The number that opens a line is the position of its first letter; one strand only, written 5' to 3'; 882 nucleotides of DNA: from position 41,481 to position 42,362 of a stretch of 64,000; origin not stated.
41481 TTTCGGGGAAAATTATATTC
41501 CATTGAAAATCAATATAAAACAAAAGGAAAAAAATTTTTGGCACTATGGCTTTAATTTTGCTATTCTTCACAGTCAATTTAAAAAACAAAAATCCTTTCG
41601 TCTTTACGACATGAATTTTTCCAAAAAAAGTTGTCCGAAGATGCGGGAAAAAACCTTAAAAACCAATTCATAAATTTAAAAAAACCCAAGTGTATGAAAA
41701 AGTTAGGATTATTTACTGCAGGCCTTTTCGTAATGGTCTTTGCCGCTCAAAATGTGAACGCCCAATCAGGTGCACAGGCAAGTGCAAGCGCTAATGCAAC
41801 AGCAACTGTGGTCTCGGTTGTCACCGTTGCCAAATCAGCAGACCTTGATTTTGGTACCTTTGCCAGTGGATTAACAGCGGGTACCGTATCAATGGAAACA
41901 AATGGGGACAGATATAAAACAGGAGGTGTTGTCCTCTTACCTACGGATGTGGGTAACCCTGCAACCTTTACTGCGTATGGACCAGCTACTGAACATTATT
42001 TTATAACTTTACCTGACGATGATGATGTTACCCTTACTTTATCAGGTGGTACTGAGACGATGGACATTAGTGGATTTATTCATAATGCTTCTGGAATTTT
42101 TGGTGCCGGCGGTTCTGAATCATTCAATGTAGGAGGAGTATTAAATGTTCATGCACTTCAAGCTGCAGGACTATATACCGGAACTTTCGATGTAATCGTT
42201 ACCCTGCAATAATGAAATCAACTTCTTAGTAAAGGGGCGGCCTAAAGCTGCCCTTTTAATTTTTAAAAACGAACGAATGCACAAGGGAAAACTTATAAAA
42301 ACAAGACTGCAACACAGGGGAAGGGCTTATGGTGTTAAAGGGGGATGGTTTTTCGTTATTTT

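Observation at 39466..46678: Sigma-54-controlled chaperone-usher-like fimbrial cluster built from DUF4402-type subunits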

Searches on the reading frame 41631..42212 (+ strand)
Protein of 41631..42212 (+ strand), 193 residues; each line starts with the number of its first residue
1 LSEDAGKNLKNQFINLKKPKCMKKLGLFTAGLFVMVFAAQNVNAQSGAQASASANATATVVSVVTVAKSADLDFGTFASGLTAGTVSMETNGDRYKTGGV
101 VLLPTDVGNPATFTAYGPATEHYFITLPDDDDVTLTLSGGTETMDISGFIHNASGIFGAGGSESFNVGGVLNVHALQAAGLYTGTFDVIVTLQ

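Call 3: search_protein_families(library=pfam, proteins=[window:41631-42212:+], max_evalue=1)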
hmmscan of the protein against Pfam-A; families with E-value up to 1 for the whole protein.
window:41631-42212:+ (193 aa): 1 family
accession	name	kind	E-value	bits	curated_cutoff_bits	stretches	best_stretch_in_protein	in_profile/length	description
PF14352.11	DUF4402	-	2.8e-23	83.4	25.2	1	64-190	1-127/129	Domain of unknown function (DUF4402)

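Call 4: search_protein_families(library=ncbifam, proteins=[window:41631-42212:+], max_evalue=1)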
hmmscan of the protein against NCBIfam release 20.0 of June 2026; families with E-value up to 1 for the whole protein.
window:41631-42212:+ (193 aa): 1 family
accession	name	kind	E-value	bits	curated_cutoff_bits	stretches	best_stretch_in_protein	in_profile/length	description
NF050119.1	aa3_CtaE_Actin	exception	0.12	12.6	190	1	27-79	24-77/190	aa3-type cytochrome oxidase subunit III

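Call 9: search_solved_structures(query=window:41694-42212:+, max_evalue=10, show_alignments=2)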
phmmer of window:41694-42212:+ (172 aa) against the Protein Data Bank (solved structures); distinct sequences matched with E-value up to 10: 4.
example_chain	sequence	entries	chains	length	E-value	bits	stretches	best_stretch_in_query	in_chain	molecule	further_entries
2y4x_A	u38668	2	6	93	0.1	15.4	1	106-169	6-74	PILP PROTEIN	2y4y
2lc4_A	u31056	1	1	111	0.15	14.9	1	105-169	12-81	PilP protein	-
3l8q_A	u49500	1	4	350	0.37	13.7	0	36-93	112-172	Cellulosomal scaffoldin adaptor protein B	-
8jyt_A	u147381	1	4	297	0.38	13.6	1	69-101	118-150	ancestra imine reductase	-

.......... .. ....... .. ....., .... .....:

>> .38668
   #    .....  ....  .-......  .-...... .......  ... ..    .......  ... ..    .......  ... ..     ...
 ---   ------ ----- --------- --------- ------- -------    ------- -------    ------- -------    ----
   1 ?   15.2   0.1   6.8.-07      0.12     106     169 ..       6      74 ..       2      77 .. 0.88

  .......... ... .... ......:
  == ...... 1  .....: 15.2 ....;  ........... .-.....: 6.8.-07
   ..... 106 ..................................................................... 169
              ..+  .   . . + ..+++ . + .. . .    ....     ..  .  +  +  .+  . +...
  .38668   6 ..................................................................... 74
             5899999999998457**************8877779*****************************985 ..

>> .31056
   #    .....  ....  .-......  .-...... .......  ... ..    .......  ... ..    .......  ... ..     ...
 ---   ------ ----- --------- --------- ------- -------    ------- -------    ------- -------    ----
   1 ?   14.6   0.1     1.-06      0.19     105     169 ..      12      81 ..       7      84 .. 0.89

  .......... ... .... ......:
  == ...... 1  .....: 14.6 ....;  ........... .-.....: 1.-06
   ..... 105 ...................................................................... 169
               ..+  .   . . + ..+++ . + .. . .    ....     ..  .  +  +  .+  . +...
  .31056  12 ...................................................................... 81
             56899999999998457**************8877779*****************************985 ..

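Call 18: find_homologous_proteins(query=window:41694-42212:+, max_evalue=0.001)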
Query window:41694-42212:+ (172 aa): 124 proteins with E <= 0.001 among 695 candidates; the best 120 are listed.
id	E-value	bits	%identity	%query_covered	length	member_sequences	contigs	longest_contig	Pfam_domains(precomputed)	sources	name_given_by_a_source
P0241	6.9e-102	356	100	100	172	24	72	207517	PF14352.12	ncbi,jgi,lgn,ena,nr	ncbi:MAG TPA: DUF4402 domain-containing protein [Bacteroidales bacterium]|nr:MAG: hypothetical prote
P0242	6.3e-75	268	78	100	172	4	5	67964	PF14352.12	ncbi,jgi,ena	-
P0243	1.6e-69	251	74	100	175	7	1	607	PF14352.12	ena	-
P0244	4.3e-64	233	69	100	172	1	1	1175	PF14352.12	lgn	-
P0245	5.8e-64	232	67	100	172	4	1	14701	PF14352.12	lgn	-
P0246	2.0e-60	221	68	95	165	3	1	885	PF14352.12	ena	-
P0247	1.6e-59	218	65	100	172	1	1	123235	PF14352.12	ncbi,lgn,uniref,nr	ncbi:DUF4402 domain-containing protein [Anaerorudis cellulosivorans]|uniref:DUF4402 domain-containin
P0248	7.4e-59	216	66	100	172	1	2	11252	PF14352.12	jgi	jgi:spore coat protein U-like protein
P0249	2.9e-58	214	65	100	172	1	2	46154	PF14352.12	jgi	jgi:spore coat protein U-like protein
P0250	1.4e-56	208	64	99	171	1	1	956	PF14352.12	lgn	-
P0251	1.5e-52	195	58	100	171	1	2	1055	PF14352.12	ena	-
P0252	1.7e-52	195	59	100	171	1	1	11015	PF14352.12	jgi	jgi:hypothetical protein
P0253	7.2e-51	190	61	100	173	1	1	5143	PF14352.12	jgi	-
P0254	5.4e-47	177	54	100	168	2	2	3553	PF14352.12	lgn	-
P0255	9.5e-45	170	54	100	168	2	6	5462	PF14352.12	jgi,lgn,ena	jgi:hypothetical protein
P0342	1.3e-7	49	36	82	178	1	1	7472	PF14352.12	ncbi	ncbi:MAG: DUF4402 domain-containing protein [Telluria sp.]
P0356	1.0e-5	43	38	77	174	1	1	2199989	PF14352.12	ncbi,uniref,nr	ncbi:DUF4402 domain-containing protein [Sphingomicrobium clamense]|uniref:DUF4402 domain-containing 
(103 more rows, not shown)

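Call 33: search_solved_structures(query=A3, max_evalue=10, show_alignments=3)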
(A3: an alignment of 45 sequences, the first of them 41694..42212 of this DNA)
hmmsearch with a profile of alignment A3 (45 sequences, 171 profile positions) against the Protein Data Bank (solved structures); distinct sequences matched with E-value up to 10: 3.
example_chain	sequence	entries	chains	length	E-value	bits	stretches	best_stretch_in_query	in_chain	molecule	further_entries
8giu_1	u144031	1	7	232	0.12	15.3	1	61-147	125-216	gp_22 (Minor Capsid Protein)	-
2f6a_A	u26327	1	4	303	0.93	12.4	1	56-128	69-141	Collagen adhesin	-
2f68_X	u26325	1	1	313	0.98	12.3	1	56-128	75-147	Collagen adhesin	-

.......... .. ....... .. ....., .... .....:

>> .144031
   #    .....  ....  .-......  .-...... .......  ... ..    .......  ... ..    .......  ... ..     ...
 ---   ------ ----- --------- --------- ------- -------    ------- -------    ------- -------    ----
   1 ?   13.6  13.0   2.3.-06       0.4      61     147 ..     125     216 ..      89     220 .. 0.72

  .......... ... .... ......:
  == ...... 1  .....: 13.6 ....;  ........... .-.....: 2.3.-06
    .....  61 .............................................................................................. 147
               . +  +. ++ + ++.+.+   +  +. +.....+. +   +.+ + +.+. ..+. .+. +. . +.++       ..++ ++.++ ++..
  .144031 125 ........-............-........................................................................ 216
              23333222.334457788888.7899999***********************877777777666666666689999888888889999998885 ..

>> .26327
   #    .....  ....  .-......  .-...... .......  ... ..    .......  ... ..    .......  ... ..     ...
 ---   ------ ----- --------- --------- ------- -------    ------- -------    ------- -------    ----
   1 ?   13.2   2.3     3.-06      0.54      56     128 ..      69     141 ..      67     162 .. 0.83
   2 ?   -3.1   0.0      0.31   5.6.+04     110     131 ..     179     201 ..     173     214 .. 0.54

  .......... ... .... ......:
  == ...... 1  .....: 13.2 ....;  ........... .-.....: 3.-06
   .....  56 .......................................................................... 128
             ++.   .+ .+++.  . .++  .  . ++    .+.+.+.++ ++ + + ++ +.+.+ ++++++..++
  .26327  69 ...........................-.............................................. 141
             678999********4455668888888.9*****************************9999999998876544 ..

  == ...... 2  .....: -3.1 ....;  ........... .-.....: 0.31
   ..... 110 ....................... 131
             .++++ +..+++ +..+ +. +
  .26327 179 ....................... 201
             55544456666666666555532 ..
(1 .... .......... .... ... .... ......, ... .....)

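Call 42: predict_structure(alignment_id=A3)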
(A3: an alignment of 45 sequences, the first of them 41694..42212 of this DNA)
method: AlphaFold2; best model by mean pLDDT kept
length: 172 residues; sequences in the alignment: 45
mean_pLDDT: 88.2   pTM: 0.75
mean pLDDT of the five models: 88.2, 87.8, 87.4, 87.4, 86.5
residues with pLDDT >= 90: 128; 70-90: 15; 50-70: 14; < 50: 15
segments of 3 or more residues with pLDDT < 50: 1-3, 6-9, 11-16
pLDDT, mean of each block of 10 residues (from residue 1): 48 47 66 88 95 98 98 98 96 97 87 94 97 97 98 97 96 91
secondary structure, 60 per line:
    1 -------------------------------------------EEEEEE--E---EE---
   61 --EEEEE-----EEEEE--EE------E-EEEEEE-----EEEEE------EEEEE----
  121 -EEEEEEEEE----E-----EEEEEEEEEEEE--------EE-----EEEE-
elements in order: E44-49 E63-67 E73-77 E90-95 E101-105 E112-116 E122-130 E141-152 E168-171

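Call 44: fold_search(model_id=the predicted structure, library=pdb)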
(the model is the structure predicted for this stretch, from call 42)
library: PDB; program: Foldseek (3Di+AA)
matches with E <= 10: 526; with E <= 0.001: 0
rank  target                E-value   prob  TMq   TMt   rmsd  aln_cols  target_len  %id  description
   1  1p5u_B                8.1e-03  0.95  0.27  0.30  12.3       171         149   20  X-ray structure of the ternary Caf1M:Caf1:Caf1 chaperone:subunit:subunit complex (released 2003-06-24)
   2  1z9s_B                9.4e-03  0.99  0.35  0.39  10.7       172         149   24  Crystal Structure of the native chaperone:subunit:subunit Caf1M:Caf1:Caf1 complex (released 2005-06-21)
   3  3dpb_B                9.9e-03  0.99  0.35  0.39  10.6       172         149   23  Crystal structure of the complex of the Caf1M chaperone with the mini-fiber of two Caf1 subunits (Caf1:Caf1), carrying (released 2009-07-14)
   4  3dsn_E                1.0e-02  0.99  0.34  0.38  10.8       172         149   23  Crystal structure of the complex of the Caf1M chaperone with the mini-fiber of two Caf1 subunits (Caf1:Caf1), carrying (released 2009-07-14)
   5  3dos_E                1.1e-02  0.99  0.34  0.38  10.9       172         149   22  Crystal structure of the complex of the Caf1M chaperone with the mini-fiber of two Caf1 subunits (Caf1:Caf1), carrying (released 2009-07-14)
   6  4y2l_F                1.8e-02  0.99  0.37  0.41  15.2       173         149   16  Structure of CFA/I pili major subunit CfaB trimer (released 2016-08-10)
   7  5jqi_F                2.5e-02  0.63  0.26  0.18  21.1       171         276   11  Crystal structure of FimH A62S from E. coli UTI89 bound to FimG N-terminal extension (released 2017-02-22)
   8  3dos_F                3.2e-02  0.96  0.36  0.44   6.1       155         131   18  Crystal structure of the complex of the Caf1M chaperone with the mini-fiber of two Caf1 subunits (Caf1:Caf1), carrying (released 2009-07-14)
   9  3dsn_F                3.4e-02  0.96  0.36  0.44   6.1       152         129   18  Crystal structure of the complex of the Caf1M chaperone with the mini-fiber of two Caf1 subunits (Caf1:Caf1), carrying (released 2009-07-14)
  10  3dsn_C                4.9e-02  0.90  0.32  0.39   8.9       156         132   22  Crystal structure of the complex of the Caf1M chaperone with the mini-fiber of two Caf1 subunits (Caf1:Caf1), carrying (released 2009-07-14)
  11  1p5v_B                5.7e-02  0.94  0.36  0.43   9.5       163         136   16  X-ray structure of the Caf1M:Caf1 chaperone:subunit preassembly complex (released 2003-06-24)
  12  3jwn_H                6.0e-02  0.44  0.26  0.18  21.1       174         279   12  Complex of FimC, FimF, FimG and FimH (released 2010-06-16)
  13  3dos_C                8.1e-02  0.91  0.35  0.41   7.7       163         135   17  Crystal structure of the complex of the Caf1M chaperone with the mini-fiber of two Caf1 subunits (Caf1:Caf1), carrying (released 2009-07-14)
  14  7zl4_A                9.9e-02  0.97  0.42  0.50   6.5       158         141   15  Cryo-EM structure of archaic chaperone-usher Csu pilus of Acinetobacter baumannii (released 2022-08-03)
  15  1p5u_C                9.9e-02  0.84  0.34  0.42   8.9       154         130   21  X-ray structure of the ternary Caf1M:Caf1:Caf1 chaperone:subunit:subunit complex (released 2003-06-24)
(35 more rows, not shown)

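Call 69: find_encoding_contigs(protein=P0242, flank=7000, max_places=4)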
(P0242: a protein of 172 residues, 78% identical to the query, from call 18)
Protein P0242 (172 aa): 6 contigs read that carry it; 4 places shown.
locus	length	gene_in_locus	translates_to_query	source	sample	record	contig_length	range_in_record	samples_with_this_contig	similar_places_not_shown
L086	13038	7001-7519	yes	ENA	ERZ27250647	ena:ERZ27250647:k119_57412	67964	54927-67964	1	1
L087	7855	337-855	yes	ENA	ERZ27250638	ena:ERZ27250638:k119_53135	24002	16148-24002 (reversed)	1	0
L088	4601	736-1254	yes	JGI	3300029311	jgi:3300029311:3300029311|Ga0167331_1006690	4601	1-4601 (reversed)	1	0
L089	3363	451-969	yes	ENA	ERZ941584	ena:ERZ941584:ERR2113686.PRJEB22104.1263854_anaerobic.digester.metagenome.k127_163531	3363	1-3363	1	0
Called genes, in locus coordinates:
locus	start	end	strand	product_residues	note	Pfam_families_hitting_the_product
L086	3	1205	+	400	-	PF02441:Flavoprotein, PF04127:DFP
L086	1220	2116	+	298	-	PF16119:DUF4835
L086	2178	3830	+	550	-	PF02463:SMC_N, PF13175:AAA_15 (weak), PF13476:AAA_23, PF13304:AAA_21 (faint)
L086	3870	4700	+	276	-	PF00106:adh_short, PF13561:adh_short_C2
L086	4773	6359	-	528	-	PF00158:Sigma54_activat, PF14532:Sigma54_activ_2, PF07728:AAA_5 (weak), PF25601:AAA_lid_14, PF02954:HTH_8 (weak)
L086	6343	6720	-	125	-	-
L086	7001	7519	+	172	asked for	PF14352:DUF4402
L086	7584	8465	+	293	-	-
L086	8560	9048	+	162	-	PF14352:DUF4402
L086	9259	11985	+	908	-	PF05036:SPOR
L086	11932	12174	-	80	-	-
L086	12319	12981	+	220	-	PF13505:OMP_b-brl, PF21012:DUF6850, PF13568:OMP_b-brl_2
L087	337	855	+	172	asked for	PF14352:DUF4402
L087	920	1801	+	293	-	-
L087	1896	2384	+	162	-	PF14352:DUF4402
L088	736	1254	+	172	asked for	PF14352:DUF4402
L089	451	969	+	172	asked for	PF14352:DUF4402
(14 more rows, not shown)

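Call 73: find_encoding_contigs(protein=P0245, flank=7000, max_places=2)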
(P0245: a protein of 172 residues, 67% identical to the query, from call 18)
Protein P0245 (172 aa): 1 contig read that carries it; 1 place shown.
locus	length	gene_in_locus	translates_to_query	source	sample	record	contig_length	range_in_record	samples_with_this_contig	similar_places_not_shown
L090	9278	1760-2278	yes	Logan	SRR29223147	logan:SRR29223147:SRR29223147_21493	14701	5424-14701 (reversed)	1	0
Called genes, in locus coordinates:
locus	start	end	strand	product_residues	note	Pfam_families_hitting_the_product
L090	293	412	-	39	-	-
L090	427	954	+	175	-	PF14352:DUF4402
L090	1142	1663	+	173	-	PF14352:DUF4402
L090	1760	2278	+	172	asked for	PF14352:DUF4402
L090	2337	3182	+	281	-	-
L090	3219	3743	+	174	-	PF14352:DUF4402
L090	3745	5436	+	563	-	-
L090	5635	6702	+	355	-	PF17210:SdrD_B (faint), PF05036:SPOR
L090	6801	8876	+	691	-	-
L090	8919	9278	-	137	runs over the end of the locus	-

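Call 78: search_protein_families(library=pfam, proteins=[L090:6801-8876:+], max_evalue=0.001)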
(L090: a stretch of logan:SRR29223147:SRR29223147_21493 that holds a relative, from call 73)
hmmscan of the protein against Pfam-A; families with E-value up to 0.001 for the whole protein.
L090:6801-8876:+ (691 aa): 19 families
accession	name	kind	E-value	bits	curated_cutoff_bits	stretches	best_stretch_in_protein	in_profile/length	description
PF00515.34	TPR_1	-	9.2e-59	193.5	27.8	4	616-648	2-34/34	Tetratricopeptide repeat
PF07719.23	TPR_2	-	1.3e-46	153.3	27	2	198-224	6-32/34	Tetratricopeptide repeat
PF13414.12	TPR_11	-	5.9e-38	128.7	26.8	3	624-661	3-40/42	TPR repeat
PF13371.12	TPR_9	-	1.2e-37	128.2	35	2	168-224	4-60/73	Tetratricopeptide repeat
PF13181.12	TPR_8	-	5e-34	114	25.7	1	617-647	3-33/34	Tetratricopeptide repeat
PF13431.12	TPR_17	-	1.8e-32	109.3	24.4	1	604-635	2-33/34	Tetratricopeptide repeat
PF13432.12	TPR_16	-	9e-29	100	32.7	3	266-327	2-63/65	Tetratricopeptide repeat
PF13428.12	TPR_14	-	1e-16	60.1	23.5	0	617-656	3-42/44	Tetratricopeptide repeat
PF14559.12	TPR_19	-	1.2e-15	58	25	0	274-327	4-57/68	Tetratricopeptide repeat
PF25575.1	TPR_BSK1_C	-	1.9e-13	50.8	42.2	0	485-540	60-116/118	Serine/threonine-protein kinase BSK1-like, TPR repeats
PF13174.12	TPR_6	-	5.7e-13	49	26.3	0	128-157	3-32/33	Tetratricopeptide repeat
PF25062.1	ARM_TT21_N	-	8.3e-12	45.7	40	0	227-338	100-211/222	Tetratricopeptide repeat protein 21 N-terminal ARM repeat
PF13424.12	TPR_12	-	6.1e-11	42.8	30.1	0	164-222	8-74/77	Tetratricopeptide repeat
PF24575.1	TPR_Slam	-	2.4e-08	34.8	35.2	0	97-146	53-102/104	Surface lipoprotein assembly modifier, N-terminal TPR repeats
PF12569.14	NatA_aux_su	-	1.8e-07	30.9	33.3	0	203-258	202-257/515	N-terminal acetyltransferase A, auxiliary subunit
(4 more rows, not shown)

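Call 83: find_encoding_contigs(protein=P0356, flank=7000, max_places=1)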
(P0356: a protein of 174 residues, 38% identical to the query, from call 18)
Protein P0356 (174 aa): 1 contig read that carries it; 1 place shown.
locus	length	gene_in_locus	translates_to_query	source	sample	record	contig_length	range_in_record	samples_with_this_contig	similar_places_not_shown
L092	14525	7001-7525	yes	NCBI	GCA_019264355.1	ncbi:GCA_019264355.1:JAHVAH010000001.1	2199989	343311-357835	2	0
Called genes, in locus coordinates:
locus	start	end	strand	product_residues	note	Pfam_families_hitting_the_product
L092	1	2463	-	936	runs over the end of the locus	PF02739:5_3_exonuc_N, PF01367:5_3_exonuc, PF01612:DNA_pol_A_exo1, PF00476:DNA_pol_A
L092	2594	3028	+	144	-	-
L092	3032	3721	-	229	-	PF00027:cNMP_binding, PF13545:HTH_Crp_2, PF00325:Crp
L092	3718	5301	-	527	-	PF00890:FAD_binding_2, PF01266:DAO (weak), PF03486:HI0933_like (faint), PF07992:Pyr_redox_2 (faint), PF02910:Succ_DH_flav_C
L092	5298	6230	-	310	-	PF02463:SMC_N (faint), PF00005:ABC_tran, PF13304:AAA_21 (weak)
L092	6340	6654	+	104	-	-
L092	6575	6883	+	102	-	-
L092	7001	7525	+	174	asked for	PF14352:DUF4402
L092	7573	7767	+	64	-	PF10276:zf-CHCC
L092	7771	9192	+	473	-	PF01523:PmbA_TldD_1st, PF19290:PmbA_TldD_2nd, PF19289:PmbA_TldD_3rd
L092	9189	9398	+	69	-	PF09413:DUF2007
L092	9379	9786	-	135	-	PF04273:BLH_phosphatase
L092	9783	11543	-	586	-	PF00270:DEAD, PF00271:Helicase_C, PF16124:RecQ_Zn_bind, PF09382:RQC, PF00570:HRDC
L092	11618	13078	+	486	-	PF01580:FtsK_SpoIIIE (weak), PF01935:DUF87, PF13191:AAA_16 (weak), PF13401:AAA_22 (faint)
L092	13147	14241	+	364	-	PF01839:FG-GAP (faint), PF13517:FG-GAP_3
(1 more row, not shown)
